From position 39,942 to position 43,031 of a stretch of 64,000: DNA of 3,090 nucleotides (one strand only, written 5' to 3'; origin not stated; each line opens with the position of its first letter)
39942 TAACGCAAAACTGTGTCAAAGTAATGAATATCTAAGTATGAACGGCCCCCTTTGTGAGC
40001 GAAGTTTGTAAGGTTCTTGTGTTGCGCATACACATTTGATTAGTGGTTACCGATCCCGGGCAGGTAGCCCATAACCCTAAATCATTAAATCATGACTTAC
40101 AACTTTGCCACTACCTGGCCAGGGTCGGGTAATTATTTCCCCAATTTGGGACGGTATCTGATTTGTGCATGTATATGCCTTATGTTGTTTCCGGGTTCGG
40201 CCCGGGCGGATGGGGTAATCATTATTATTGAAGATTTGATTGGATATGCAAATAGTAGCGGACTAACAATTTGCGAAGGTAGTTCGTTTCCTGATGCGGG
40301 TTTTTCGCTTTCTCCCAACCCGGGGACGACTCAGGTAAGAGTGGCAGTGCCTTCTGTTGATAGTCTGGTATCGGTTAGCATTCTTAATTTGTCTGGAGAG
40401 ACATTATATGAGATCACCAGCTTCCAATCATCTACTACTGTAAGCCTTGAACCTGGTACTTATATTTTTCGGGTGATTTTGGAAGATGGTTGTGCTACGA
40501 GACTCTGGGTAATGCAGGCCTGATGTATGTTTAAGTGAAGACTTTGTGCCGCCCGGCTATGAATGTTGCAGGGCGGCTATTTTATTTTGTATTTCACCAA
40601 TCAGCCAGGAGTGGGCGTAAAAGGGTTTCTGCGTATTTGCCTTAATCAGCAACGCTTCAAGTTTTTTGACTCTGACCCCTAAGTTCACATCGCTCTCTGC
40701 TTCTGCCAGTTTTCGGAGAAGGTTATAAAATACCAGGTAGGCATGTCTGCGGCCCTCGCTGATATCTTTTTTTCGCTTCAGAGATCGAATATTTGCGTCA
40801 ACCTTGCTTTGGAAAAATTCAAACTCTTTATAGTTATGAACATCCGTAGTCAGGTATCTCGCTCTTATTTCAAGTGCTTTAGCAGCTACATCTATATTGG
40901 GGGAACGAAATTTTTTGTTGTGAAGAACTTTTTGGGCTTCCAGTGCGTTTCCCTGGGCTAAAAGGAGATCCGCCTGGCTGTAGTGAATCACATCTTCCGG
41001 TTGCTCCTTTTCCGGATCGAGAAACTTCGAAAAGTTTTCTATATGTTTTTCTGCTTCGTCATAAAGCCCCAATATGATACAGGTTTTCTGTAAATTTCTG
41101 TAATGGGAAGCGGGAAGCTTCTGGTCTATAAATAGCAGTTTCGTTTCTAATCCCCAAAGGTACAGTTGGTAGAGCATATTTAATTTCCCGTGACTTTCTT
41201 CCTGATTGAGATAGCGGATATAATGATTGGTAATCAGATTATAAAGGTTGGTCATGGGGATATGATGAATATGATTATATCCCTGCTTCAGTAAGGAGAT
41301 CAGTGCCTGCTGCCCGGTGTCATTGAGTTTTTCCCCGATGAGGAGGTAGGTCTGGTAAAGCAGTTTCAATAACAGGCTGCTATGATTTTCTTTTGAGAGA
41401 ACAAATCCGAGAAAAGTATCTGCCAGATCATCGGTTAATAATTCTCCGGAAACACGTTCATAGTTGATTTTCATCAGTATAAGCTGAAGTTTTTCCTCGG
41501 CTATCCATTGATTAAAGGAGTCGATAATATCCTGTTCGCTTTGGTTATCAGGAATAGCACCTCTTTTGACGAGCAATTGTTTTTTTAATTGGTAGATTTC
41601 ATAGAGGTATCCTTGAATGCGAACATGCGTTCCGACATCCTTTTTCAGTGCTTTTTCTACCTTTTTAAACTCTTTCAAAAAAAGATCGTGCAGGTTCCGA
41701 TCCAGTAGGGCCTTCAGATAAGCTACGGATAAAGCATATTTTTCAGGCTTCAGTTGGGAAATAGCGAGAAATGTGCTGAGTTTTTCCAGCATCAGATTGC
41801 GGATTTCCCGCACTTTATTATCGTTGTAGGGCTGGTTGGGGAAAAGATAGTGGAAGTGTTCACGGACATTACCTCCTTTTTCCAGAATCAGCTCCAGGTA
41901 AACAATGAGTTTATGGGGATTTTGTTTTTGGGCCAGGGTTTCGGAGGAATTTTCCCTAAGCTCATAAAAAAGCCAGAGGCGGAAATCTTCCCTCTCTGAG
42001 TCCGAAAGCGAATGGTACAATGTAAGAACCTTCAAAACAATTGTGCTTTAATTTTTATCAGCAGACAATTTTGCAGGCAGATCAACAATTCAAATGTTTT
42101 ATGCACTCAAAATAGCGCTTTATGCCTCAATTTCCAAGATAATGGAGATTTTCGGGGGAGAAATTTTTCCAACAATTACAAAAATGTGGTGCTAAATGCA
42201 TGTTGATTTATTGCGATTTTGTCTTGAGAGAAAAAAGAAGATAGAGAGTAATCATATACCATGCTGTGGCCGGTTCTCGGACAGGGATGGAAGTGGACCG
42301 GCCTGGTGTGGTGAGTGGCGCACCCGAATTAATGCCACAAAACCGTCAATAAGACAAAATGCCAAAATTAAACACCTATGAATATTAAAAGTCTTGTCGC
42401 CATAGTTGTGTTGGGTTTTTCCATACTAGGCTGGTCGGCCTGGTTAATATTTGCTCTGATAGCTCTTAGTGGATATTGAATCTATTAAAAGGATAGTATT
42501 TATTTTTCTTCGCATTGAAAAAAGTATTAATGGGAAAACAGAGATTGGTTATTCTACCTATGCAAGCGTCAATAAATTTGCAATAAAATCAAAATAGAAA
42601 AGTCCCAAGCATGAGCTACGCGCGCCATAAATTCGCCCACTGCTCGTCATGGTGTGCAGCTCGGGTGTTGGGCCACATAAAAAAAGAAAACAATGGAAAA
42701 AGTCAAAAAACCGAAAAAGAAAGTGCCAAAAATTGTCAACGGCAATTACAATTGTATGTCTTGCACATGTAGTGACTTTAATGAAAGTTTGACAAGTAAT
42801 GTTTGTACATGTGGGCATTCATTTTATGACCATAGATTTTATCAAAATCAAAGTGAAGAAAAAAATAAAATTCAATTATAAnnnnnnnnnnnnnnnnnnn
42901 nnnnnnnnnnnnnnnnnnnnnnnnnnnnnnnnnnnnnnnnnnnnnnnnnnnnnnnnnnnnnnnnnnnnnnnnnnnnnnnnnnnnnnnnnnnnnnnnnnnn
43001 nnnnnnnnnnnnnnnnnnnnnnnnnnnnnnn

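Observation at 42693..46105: AT-rich four-gene operon (SWIM mini-protein / heptad-repeat protein / orphan GTPase / TM-hairpin protein): candidate undescribed conflict or anti-phage system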

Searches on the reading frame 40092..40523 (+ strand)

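Call 39: search_protein_families(library=pfam, proteins=[window:40092-40523:+], max_evalue=0.01)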
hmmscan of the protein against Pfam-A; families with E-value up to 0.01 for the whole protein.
window:40092-40523:+ (143 aa): 1 family
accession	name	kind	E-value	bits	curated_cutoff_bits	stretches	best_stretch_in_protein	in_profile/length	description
PF18962.6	Por_Secre_tail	-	0.0046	17.6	27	1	75-129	3-63/75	Secretion system C-terminal sorting domain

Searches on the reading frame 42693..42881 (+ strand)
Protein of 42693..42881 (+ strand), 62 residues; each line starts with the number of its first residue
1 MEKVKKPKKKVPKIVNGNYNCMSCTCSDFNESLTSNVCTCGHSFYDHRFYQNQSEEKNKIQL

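Call 3: search_protein_families(library=pfam, proteins=[window:42693-42881:+], max_evalue=1)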
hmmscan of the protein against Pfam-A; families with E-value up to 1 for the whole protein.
window:42693-42881:+ (62 aa): 0 families

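Call 4: search_protein_families(library=padloc, proteins=[window:42693-42881:+], max_evalue=1)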
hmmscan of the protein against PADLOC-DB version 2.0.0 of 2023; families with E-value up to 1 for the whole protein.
window:42693-42881:+ (62 aa): 0 families

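Call 5: search_protein_families(library=ncbifam, proteins=[window:42693-42881:+], max_evalue=1)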
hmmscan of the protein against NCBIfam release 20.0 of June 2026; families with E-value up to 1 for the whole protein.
window:42693-42881:+ (62 aa): 0 families

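Call 6: search_protein_families(library=phrogs, proteins=[window:42693-42881:+], max_evalue=1)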
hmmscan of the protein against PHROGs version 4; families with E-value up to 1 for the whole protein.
window:42693-42881:+ (62 aa): 2 families
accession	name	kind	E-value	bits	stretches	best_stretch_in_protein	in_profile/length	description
phrog_11995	-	unknown function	0.2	12.6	1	3-30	14-41/131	-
phrog_9580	-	unknown function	0.27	12.3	1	13-32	11-31/73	-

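Call 89: list_cluster_members(proteins=[window:42693-42881:+, P0008, L040:1291-2340:+])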
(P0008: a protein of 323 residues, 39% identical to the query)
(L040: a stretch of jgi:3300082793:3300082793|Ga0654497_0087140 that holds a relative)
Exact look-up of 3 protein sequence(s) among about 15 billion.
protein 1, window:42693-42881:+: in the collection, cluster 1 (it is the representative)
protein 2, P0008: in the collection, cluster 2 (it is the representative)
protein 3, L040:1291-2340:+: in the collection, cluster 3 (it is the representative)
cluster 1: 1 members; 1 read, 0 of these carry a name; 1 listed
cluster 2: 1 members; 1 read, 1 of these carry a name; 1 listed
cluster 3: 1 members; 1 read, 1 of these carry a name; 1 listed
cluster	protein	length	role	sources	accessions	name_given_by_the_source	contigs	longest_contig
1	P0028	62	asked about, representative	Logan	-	-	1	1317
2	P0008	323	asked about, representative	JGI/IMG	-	hypothetical protein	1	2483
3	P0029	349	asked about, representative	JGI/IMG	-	hypothetical protein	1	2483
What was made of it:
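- Gene 1 is a singleton (call 89).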
